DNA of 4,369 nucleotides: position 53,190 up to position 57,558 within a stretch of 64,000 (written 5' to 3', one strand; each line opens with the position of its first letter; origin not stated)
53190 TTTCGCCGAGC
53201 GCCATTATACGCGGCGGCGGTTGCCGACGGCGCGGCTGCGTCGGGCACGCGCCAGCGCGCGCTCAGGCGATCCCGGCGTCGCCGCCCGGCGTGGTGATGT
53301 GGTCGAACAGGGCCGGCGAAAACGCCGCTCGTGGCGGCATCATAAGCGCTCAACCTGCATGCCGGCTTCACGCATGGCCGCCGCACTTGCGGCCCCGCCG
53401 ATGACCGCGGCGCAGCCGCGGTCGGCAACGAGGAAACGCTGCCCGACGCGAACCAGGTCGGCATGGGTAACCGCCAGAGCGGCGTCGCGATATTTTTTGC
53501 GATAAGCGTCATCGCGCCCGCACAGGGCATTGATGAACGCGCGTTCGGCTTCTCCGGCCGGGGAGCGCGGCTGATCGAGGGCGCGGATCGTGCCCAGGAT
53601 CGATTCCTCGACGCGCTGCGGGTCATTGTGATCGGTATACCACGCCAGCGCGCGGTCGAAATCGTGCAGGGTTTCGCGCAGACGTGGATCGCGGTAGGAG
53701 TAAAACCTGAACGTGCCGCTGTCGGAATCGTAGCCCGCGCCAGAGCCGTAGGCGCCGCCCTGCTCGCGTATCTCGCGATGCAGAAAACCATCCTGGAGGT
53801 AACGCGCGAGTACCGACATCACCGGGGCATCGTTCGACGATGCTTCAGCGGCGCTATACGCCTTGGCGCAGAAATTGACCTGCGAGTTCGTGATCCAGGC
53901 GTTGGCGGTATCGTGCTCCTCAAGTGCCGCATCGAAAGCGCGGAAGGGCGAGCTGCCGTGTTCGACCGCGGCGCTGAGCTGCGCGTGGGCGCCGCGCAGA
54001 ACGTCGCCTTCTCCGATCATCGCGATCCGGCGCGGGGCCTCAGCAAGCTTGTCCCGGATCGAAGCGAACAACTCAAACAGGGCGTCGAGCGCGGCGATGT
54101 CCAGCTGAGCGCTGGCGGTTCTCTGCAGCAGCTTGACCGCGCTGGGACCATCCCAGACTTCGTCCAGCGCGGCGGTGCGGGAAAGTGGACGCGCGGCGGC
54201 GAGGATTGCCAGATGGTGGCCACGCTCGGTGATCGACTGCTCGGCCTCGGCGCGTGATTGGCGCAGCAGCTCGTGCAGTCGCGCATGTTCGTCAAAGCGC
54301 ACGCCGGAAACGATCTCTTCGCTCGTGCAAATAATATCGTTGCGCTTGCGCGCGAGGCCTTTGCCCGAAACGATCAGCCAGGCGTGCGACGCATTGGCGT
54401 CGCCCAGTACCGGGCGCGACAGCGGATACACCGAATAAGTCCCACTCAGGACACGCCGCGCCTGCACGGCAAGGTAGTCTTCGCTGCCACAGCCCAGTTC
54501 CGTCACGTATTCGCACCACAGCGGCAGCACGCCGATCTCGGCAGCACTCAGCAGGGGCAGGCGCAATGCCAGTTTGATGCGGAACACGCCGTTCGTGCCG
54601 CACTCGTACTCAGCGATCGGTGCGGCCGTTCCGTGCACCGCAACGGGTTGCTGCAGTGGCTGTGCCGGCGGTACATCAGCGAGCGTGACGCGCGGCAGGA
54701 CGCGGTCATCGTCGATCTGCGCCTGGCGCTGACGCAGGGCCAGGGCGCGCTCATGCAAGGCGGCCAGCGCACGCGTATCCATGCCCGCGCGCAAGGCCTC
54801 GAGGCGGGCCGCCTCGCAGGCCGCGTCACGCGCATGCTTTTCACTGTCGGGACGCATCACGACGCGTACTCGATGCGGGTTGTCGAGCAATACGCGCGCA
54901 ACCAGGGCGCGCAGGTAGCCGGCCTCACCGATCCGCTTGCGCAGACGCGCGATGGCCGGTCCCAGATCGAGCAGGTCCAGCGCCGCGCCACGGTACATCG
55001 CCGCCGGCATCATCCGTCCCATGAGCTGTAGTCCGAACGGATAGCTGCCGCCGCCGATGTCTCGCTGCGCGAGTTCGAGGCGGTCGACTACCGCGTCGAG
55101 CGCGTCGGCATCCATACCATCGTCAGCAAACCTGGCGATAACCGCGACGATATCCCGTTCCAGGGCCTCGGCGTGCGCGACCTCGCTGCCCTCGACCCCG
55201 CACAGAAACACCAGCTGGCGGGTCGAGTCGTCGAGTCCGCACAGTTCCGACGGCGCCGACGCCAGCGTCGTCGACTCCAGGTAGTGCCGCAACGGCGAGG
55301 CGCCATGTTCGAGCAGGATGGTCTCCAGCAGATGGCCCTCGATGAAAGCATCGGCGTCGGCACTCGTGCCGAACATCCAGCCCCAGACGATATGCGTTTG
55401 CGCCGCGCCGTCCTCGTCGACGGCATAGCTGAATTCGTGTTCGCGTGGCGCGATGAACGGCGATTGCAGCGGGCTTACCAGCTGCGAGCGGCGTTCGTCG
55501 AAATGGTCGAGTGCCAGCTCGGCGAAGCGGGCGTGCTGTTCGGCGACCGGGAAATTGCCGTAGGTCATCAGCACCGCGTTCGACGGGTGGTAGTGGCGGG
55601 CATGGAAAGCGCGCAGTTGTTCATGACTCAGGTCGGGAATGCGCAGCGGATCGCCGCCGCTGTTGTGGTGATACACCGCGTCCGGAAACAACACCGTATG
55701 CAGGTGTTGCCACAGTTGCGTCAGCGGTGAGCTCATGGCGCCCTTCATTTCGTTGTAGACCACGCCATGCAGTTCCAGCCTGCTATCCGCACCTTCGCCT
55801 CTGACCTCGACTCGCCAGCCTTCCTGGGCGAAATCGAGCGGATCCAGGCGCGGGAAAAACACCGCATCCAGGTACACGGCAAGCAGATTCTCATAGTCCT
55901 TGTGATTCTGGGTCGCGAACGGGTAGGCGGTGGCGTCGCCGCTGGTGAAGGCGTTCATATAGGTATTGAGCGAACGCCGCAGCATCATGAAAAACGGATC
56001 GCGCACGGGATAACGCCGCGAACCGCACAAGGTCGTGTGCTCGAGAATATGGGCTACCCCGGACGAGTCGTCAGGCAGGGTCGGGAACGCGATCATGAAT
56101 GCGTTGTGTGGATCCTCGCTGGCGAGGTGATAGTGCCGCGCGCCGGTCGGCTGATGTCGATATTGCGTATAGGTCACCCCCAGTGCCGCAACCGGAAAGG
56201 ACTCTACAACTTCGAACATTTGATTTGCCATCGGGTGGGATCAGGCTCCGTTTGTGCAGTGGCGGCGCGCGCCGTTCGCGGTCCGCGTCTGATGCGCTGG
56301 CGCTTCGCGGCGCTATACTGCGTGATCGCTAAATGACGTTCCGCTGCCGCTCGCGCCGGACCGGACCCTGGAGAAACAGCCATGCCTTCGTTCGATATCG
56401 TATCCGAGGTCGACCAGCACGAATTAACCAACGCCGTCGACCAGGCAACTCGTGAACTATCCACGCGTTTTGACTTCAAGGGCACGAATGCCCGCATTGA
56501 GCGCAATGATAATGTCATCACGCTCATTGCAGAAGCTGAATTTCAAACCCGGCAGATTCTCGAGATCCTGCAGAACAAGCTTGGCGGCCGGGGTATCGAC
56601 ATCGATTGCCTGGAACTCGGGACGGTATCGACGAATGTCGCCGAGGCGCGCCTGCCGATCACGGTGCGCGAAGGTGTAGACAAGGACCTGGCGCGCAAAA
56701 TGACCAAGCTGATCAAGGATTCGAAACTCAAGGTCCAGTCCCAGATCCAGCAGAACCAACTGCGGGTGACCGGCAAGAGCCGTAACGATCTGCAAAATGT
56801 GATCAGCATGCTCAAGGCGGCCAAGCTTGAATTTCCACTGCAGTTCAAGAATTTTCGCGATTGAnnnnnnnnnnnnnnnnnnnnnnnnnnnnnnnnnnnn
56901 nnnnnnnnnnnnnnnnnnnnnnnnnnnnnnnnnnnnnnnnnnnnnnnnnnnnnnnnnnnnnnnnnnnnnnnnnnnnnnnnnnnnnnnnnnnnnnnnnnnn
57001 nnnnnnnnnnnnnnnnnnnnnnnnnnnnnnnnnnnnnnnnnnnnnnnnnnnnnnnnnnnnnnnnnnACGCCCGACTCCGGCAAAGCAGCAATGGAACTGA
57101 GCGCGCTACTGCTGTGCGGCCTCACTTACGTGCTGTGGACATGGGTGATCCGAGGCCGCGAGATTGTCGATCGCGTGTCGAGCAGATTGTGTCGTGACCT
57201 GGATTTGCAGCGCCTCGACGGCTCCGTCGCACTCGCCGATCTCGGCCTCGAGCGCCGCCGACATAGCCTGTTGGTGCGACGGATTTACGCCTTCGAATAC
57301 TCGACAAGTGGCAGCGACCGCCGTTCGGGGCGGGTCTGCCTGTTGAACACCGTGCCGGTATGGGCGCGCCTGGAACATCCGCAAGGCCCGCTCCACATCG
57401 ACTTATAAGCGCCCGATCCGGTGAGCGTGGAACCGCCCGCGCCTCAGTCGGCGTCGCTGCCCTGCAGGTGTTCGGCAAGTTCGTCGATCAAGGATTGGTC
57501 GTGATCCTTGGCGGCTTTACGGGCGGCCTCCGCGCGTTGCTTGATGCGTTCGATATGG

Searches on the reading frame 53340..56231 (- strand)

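Call 14: search_protein_families(library=pfam, proteins=[window:53340-56231:-], max_evalue=0.01)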
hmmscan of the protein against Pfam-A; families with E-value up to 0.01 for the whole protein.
window:53340-56231:- (963 aa): 4 families
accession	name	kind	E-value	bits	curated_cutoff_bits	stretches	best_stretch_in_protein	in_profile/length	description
PF08367.16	M16C_assoc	-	4.9e-41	141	25.3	1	459-703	1-250/252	Peptidase M16C associated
PF05193.26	Peptidase_M16_C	-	8.7e-24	84.8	23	2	200-384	1-180/181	Peptidase M16 inactive domain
PF22516.1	PreP_C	-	1.8e-21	76.9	27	1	778-929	3-154/173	PreP C-terminal domain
PF00675.25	Peptidase_M16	-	3.4e-08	33.9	22.3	1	53-143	27-114/149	Insulinase (Peptidase family M16)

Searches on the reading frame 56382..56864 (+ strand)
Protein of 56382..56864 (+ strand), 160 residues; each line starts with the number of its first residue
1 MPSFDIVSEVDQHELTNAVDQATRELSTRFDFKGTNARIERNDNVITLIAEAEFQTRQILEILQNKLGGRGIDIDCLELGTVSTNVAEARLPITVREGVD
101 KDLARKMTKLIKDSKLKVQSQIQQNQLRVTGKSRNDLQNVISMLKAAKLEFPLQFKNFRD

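Call 14: search_protein_families(library=pfam, proteins=[window:56382-56864:+], max_evalue=0.01)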
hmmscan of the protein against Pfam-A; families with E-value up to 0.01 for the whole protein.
window:56382-56864:+ (160 aa): 2 families
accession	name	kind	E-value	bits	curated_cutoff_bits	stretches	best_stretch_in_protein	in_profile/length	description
PF04461.18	DUF520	-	4.2e-60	203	23.2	1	2-159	1-161/161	Protein of unknown function (DUF520)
PF06183.18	DinI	-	0.0042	17.8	24.2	0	95-145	4-53/63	DinI-like family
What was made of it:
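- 56382..56864 (+): YajQ/DUF520 gene (syntenic neighbour). Pfam E 4e-60 (call 14).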

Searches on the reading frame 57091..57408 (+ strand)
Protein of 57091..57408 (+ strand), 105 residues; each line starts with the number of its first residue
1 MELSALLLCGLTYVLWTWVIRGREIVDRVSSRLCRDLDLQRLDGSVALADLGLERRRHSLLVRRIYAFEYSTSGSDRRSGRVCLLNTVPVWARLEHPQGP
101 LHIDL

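Call 14: search_protein_families(library=pfam, proteins=[window:57091-57408:+], max_evalue=0.01)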
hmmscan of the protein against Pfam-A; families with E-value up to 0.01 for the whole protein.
window:57091-57408:+ (105 aa): 1 family
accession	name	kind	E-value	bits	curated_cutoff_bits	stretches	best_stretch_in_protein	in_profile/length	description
PF11743.13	DUF3301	-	1.1e-18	67.2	25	1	4-87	3-86/95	Protein of unknown function (DUF3301)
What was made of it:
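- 57091..57408 (+): DUF3301 gene convergent with A (syntenic neighbour). Pfam E 1.1e-18 (call 14).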
